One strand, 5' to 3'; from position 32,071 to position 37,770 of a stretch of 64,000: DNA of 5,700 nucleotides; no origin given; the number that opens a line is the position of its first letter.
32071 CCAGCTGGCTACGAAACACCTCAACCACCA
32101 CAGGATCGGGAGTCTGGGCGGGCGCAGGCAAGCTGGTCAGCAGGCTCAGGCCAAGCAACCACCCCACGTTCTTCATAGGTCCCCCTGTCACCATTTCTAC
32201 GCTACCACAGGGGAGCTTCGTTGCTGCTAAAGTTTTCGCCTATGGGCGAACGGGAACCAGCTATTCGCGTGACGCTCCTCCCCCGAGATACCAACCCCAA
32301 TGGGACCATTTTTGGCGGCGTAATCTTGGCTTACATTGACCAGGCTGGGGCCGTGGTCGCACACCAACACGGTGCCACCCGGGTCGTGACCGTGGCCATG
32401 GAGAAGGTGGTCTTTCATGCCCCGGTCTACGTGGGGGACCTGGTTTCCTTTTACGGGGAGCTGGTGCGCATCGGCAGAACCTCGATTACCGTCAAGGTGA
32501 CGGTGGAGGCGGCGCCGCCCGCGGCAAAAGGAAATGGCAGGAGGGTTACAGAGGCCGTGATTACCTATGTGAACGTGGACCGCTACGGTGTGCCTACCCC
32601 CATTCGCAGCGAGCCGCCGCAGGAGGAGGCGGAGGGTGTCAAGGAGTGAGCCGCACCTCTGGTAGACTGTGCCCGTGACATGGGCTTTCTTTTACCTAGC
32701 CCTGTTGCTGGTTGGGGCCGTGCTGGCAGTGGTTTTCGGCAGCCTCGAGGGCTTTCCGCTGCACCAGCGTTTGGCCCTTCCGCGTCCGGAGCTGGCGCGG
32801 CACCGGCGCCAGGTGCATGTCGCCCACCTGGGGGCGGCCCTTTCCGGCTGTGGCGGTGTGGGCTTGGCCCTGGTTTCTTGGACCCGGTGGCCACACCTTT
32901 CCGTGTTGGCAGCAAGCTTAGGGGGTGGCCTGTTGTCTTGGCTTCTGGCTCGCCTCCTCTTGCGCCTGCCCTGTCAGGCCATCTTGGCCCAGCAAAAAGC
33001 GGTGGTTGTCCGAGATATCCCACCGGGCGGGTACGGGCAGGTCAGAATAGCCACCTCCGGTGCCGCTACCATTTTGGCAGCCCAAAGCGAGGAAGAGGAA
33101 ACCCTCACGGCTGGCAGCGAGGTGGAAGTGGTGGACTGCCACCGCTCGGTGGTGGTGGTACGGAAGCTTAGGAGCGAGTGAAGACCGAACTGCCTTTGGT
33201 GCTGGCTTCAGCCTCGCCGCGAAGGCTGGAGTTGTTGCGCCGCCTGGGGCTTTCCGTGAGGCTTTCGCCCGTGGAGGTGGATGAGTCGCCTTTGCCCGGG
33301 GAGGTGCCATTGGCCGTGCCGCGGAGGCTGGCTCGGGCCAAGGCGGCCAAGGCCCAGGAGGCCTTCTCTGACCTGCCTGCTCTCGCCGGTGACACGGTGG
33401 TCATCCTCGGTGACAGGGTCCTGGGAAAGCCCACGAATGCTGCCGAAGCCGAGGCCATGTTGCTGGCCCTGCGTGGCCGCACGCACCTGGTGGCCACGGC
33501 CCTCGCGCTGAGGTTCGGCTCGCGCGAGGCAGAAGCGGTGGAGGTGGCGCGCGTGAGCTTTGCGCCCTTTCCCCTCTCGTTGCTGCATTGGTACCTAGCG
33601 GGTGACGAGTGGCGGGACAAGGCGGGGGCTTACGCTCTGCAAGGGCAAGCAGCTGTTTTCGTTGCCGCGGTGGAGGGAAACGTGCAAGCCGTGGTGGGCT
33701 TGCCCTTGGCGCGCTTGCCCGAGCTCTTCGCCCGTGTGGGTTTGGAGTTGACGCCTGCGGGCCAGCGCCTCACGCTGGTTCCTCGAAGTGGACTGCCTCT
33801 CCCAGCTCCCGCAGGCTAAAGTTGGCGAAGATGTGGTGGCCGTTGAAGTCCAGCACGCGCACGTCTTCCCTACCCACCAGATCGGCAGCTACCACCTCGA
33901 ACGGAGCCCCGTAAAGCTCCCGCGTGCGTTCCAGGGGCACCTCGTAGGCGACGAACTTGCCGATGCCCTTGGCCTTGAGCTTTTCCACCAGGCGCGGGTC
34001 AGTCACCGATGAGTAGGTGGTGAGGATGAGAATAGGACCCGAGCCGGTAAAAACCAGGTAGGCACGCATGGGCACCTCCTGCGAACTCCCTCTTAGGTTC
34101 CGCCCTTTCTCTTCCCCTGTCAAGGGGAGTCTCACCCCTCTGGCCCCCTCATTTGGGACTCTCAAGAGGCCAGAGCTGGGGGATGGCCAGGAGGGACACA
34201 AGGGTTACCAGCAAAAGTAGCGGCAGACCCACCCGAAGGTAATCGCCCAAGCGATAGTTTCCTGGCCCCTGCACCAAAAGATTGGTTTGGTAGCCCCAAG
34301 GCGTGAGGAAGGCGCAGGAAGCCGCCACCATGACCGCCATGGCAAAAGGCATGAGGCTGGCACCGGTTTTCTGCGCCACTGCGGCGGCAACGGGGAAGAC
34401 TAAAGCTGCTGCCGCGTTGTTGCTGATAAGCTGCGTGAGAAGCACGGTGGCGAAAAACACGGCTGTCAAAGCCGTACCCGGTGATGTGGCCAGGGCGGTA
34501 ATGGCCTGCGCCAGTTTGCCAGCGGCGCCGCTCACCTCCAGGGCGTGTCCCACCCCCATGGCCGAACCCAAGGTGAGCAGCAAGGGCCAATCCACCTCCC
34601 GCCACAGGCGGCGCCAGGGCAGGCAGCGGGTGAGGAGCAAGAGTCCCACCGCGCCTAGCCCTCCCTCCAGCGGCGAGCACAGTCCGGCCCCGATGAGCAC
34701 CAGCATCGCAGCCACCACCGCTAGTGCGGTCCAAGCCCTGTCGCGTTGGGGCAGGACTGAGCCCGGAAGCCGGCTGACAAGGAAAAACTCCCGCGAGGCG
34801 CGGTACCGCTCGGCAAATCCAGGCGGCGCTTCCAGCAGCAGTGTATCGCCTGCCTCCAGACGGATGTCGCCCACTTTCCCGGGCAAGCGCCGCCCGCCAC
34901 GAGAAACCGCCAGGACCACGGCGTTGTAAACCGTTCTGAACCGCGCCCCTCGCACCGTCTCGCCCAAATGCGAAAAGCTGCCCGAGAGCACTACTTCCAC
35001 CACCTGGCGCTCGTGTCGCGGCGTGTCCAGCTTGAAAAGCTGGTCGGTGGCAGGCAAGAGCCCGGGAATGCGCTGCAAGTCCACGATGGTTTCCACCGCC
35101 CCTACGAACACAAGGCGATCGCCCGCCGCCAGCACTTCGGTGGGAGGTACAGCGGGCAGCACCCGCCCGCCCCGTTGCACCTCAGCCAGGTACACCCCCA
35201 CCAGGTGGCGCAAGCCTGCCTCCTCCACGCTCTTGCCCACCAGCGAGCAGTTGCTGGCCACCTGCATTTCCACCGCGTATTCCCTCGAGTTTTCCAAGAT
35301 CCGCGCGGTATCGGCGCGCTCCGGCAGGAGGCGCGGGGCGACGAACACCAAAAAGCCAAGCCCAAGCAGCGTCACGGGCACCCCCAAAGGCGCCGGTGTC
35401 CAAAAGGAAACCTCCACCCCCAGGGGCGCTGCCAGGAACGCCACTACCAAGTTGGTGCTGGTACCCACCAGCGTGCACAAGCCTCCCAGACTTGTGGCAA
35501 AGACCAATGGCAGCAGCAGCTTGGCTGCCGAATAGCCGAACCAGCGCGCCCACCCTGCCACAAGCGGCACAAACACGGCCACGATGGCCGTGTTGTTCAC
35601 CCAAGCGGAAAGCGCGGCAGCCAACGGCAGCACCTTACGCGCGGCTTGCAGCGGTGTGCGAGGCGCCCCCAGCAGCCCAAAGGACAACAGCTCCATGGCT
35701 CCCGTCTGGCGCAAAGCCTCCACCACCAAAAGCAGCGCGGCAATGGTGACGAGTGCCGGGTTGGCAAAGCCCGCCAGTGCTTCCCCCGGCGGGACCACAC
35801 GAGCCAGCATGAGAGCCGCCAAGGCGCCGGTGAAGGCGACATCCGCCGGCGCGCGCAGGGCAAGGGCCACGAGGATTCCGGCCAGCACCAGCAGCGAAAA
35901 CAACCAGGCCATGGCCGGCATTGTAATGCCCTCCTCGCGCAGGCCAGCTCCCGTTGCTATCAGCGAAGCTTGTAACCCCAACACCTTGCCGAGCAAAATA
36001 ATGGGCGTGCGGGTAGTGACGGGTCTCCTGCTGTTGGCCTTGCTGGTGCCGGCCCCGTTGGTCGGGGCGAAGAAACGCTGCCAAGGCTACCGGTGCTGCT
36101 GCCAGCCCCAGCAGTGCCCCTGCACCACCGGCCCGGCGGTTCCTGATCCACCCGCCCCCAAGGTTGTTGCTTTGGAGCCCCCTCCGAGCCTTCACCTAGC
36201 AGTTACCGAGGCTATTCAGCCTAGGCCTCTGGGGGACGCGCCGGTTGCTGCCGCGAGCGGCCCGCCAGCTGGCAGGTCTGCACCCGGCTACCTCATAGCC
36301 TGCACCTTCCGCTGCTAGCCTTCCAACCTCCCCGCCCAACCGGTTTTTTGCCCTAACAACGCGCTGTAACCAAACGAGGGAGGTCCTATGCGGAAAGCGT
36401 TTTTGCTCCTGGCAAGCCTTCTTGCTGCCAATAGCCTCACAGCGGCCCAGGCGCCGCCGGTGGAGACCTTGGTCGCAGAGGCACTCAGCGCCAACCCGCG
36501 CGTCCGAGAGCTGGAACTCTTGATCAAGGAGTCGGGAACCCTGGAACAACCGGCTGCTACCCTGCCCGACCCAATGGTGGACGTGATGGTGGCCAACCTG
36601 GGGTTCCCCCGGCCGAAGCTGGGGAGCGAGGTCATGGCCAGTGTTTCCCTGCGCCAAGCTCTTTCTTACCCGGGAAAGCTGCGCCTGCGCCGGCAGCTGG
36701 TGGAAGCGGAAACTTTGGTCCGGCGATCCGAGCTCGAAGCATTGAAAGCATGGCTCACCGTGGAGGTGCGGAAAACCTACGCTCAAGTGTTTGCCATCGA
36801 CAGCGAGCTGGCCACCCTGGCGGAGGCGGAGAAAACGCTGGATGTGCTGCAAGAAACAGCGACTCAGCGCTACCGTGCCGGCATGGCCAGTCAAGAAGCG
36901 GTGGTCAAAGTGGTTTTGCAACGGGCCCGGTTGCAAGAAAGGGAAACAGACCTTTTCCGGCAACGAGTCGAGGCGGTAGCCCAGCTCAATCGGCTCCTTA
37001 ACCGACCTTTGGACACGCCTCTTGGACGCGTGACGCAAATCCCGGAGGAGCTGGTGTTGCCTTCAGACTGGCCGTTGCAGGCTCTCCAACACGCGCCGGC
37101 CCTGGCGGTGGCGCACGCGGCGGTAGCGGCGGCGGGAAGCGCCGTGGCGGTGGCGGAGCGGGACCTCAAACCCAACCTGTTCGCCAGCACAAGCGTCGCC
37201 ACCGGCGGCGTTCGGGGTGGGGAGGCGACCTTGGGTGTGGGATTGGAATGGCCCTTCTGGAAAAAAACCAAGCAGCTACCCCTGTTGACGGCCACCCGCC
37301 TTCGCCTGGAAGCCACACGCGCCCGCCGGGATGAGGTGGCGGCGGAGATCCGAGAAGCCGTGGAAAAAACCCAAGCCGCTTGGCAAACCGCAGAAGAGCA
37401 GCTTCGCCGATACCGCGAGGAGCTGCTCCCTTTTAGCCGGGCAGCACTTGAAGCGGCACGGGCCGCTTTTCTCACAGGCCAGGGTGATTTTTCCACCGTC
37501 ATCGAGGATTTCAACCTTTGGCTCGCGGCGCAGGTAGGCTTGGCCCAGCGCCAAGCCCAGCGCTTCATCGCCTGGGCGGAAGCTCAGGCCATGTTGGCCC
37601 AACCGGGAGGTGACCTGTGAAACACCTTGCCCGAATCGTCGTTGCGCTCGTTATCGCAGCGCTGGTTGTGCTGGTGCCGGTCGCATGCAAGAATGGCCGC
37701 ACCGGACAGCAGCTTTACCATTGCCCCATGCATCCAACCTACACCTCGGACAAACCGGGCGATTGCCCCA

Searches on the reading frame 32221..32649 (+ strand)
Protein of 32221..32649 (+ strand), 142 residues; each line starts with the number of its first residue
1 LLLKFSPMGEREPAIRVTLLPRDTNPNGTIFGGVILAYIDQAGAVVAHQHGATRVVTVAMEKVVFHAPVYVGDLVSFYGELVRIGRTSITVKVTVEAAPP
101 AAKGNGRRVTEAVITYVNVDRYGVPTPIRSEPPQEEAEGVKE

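Call 71: search_protein_families(library=pfam, proteins=[window:32221-32649:+], max_evalue=0.00001)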
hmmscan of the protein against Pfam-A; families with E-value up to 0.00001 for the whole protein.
window:32221-32649:+ (142 aa): 1 family
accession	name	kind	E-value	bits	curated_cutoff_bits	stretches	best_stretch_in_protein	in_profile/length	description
PF03061.28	4HBT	-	2.9e-18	66.4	20.6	1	27-98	1-73/79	Thioesterase superfamily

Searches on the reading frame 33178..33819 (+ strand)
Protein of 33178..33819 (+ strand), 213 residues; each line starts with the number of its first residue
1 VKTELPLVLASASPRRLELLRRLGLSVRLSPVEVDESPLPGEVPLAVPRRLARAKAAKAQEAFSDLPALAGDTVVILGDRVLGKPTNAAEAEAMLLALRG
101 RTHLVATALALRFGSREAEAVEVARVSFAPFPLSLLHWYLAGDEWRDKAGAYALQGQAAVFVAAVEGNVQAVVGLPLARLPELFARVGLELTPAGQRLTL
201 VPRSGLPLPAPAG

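Call 71: search_protein_families(library=pfam, proteins=[window:33178-33819:+], max_evalue=0.00001)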
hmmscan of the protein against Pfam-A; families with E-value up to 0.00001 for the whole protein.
window:33178-33819:+ (213 aa): 1 family
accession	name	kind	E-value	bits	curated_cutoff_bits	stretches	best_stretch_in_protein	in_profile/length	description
PF02545.19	Maf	-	5.5e-46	157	27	1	6-185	1-185/187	Maf-like protein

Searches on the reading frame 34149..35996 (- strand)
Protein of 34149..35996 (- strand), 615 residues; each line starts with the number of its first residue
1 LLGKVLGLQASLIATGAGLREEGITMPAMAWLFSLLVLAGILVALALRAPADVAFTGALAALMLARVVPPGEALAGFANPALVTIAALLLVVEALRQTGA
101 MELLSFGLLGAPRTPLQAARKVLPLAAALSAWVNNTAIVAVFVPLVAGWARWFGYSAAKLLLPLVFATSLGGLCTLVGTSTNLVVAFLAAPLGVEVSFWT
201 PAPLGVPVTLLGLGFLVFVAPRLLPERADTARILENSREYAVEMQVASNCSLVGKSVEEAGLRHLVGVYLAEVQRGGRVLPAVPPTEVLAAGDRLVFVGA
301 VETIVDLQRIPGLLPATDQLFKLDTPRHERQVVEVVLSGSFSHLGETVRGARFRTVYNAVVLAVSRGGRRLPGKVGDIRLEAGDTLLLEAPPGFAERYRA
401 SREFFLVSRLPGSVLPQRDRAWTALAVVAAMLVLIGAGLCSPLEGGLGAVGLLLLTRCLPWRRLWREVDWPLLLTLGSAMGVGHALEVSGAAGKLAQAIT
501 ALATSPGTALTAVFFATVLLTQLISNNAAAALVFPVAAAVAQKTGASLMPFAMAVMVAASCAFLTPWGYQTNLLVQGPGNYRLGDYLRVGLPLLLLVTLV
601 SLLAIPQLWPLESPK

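Call 72: search_protein_families(library=pfam, proteins=[window:34149-35996:-], max_evalue=0.00001)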
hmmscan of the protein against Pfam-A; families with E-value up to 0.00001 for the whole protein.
window:34149-35996:- (615 aa): 2 families
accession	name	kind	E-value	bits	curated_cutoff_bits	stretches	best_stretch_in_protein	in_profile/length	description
PF03600.22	CitMHS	-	3.6e-62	210.9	31.9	2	51-555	11-335/336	Citrate transporter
PF02080.26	TrkA_C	-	1.9e-17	63.4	27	1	242-309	2-68/71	TrkA-C domain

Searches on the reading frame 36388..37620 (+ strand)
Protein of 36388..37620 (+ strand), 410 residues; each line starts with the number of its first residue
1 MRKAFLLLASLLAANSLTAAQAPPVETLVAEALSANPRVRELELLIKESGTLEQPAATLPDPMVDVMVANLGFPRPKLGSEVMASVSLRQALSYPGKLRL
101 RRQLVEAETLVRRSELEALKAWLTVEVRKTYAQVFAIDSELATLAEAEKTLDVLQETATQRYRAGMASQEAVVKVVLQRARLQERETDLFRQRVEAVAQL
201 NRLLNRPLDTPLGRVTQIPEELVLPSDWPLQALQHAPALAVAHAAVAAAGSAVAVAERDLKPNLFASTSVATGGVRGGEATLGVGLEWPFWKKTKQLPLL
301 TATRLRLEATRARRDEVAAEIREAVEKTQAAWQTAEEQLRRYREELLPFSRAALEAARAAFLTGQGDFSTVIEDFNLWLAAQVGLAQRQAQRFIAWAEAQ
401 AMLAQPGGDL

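Call 72: search_protein_families(library=pfam, proteins=[window:36388-37620:+], max_evalue=0.00001)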
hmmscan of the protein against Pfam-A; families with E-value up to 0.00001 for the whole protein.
window:36388-37620:+ (410 aa): 1 family
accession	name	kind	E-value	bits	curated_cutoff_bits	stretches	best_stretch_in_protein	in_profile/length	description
PF02321.23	OEP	-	3.9e-29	102.2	22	2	227-400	3-183/187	Outer membrane efflux protein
